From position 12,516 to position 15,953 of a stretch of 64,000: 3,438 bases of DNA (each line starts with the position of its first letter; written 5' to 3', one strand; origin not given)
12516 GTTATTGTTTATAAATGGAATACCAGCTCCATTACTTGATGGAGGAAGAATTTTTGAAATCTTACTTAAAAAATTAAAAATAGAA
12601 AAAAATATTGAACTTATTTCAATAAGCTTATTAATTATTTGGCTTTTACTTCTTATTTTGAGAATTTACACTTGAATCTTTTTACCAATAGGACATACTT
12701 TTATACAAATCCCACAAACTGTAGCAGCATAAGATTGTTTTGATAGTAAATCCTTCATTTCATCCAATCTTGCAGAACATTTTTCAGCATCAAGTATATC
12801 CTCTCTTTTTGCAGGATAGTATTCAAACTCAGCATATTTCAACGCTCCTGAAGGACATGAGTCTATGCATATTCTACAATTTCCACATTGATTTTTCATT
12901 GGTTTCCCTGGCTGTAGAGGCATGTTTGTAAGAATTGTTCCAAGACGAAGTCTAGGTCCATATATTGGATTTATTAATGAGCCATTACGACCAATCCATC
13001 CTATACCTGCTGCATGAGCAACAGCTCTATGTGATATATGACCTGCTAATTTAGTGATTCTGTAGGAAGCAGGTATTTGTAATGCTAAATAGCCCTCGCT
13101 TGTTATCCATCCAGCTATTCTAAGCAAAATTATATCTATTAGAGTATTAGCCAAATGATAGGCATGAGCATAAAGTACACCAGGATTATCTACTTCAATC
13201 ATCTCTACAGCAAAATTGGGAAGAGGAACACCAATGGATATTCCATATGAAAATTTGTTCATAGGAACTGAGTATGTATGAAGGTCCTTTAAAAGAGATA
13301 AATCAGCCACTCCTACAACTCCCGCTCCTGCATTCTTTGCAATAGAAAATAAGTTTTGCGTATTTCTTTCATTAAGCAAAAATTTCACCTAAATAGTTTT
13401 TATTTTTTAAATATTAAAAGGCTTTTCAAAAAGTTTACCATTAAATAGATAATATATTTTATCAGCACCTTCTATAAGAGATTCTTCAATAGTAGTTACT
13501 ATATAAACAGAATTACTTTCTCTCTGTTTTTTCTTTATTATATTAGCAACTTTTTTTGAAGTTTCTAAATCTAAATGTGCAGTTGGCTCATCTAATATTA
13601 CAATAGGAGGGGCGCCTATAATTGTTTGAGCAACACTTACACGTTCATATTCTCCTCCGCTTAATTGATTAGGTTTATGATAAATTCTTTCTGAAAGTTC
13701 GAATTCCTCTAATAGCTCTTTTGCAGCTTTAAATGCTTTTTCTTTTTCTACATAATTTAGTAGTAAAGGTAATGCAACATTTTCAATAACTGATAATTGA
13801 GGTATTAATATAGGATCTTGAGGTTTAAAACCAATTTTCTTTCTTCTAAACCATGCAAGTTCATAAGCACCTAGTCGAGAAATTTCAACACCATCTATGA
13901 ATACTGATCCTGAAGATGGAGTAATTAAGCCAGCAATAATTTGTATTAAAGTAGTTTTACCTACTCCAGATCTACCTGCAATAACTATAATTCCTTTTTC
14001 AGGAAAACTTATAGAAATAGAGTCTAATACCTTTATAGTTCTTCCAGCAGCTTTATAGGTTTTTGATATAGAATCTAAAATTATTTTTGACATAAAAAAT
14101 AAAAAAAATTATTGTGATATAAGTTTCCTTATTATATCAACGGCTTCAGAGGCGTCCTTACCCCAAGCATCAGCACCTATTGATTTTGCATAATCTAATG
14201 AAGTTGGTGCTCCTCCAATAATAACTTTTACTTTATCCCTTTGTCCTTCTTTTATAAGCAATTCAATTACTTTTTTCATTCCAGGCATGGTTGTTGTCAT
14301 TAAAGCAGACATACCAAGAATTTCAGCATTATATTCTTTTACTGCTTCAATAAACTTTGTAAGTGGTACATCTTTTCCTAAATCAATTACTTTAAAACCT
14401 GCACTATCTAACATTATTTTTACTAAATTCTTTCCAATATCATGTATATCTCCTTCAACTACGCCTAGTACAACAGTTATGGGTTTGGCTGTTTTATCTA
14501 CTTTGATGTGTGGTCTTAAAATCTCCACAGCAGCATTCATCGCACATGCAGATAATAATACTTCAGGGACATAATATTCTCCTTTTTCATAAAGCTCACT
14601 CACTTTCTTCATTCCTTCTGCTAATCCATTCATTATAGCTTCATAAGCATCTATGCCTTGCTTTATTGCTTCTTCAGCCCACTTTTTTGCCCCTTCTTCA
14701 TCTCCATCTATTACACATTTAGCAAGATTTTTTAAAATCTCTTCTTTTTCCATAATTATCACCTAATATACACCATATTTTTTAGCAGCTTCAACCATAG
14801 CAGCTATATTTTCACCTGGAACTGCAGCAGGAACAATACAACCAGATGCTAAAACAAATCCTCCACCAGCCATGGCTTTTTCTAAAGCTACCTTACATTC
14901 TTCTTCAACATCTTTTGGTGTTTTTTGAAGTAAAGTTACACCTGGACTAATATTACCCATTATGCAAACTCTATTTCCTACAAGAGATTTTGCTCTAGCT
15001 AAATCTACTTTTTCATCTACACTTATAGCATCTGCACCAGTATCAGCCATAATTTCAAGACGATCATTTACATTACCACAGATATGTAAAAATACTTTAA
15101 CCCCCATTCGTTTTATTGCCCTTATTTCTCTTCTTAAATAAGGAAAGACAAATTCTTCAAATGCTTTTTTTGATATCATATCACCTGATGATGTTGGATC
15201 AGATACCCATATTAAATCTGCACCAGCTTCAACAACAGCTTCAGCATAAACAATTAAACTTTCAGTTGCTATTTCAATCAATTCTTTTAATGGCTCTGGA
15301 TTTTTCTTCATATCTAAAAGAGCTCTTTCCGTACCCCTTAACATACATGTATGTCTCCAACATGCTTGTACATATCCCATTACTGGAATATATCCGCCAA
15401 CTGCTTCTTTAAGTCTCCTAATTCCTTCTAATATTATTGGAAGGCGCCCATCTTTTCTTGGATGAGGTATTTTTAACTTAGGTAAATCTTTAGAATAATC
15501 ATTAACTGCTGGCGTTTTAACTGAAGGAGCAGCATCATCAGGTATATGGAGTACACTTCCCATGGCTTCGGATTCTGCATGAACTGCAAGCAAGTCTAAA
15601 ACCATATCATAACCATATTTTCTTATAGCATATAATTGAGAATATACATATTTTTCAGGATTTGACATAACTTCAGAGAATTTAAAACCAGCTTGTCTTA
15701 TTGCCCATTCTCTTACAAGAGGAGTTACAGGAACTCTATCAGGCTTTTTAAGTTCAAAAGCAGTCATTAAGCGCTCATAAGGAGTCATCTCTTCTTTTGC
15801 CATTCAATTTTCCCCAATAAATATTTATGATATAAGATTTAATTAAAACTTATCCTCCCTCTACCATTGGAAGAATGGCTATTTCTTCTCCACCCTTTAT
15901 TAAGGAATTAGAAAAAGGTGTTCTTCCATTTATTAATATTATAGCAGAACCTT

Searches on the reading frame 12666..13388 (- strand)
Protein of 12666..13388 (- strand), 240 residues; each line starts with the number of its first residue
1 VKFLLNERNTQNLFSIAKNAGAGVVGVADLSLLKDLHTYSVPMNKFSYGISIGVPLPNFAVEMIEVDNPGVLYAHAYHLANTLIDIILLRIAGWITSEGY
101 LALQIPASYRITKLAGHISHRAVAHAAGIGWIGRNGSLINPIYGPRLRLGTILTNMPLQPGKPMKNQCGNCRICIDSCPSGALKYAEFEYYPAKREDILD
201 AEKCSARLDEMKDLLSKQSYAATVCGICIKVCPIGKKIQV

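Call 72: search_protein_families(library=pfam, proteins=[window:12666-13388:-], max_evalue=0.000001)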
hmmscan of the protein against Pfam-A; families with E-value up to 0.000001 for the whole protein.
window:12666-13388:- (240 aa): 1 family
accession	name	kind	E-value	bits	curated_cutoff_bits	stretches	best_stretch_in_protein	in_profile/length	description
PF13484.11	Fer4_16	-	1.1e-10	42.5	30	1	167-234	1-65/66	4Fe-4S double cluster binding domain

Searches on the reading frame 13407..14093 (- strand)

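Call 72: search_protein_families(library=pfam, proteins=[window:13407-14093:-], max_evalue=0.000001)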
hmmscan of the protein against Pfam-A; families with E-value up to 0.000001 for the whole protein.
window:13407-14093:- (228 aa): 3 families
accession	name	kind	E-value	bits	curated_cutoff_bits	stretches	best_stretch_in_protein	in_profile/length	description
PF00005.33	ABC_tran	-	2.3e-30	106.4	25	1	23-172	1-137/137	ABC transporter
PF02463.25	SMC_N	-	1.1e-10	41.8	40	1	122-217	121-212/220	RecF/RecN/SMC N terminal domain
PF13304.12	AAA_21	-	1.4e-07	32.3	27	0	162-201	259-297/304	AAA domain, putative AbiEii toxin, Type IV TA system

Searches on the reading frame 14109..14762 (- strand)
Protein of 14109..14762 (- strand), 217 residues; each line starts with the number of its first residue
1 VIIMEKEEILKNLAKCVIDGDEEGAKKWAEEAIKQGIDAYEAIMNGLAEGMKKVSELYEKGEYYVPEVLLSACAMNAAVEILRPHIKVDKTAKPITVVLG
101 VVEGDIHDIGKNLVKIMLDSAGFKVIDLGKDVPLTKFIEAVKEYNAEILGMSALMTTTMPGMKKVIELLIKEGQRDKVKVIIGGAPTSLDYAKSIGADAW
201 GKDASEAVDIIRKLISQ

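Call 72: search_protein_families(library=pfam, proteins=[window:14109-14762:-], max_evalue=0.000001)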
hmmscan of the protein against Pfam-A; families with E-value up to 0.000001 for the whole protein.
window:14109-14762:- (217 aa): 2 families
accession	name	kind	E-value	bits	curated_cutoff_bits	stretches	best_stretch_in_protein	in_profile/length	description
PF02310.24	B12-binding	-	7.7e-30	103.7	32.1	1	96-208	2-120/121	B12 binding domain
PF02607.22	B12-binding_2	-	1.7e-23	83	23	1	10-82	2-73/74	B12 binding domain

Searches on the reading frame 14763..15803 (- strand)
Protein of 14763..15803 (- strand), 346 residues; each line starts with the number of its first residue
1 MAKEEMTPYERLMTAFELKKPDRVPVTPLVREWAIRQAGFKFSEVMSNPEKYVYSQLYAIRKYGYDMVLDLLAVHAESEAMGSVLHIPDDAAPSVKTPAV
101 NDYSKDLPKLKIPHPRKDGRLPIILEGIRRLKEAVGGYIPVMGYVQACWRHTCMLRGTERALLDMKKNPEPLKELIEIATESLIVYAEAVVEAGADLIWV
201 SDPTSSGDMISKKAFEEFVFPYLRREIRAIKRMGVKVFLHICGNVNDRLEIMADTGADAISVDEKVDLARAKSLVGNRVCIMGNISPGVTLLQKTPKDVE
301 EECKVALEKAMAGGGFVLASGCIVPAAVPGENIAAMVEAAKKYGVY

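Call 72: search_protein_families(library=pfam, proteins=[window:14763-15803:-], max_evalue=0.000001)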
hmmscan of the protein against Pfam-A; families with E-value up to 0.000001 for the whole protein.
window:14763-15803:- (346 aa): 1 family
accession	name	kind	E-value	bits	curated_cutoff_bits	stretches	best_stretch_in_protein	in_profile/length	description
PF01208.23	URO-D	-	9.8e-82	275.2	23.9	1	8-343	2-346/346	Uroporphyrinogen decarboxylase (URO-D)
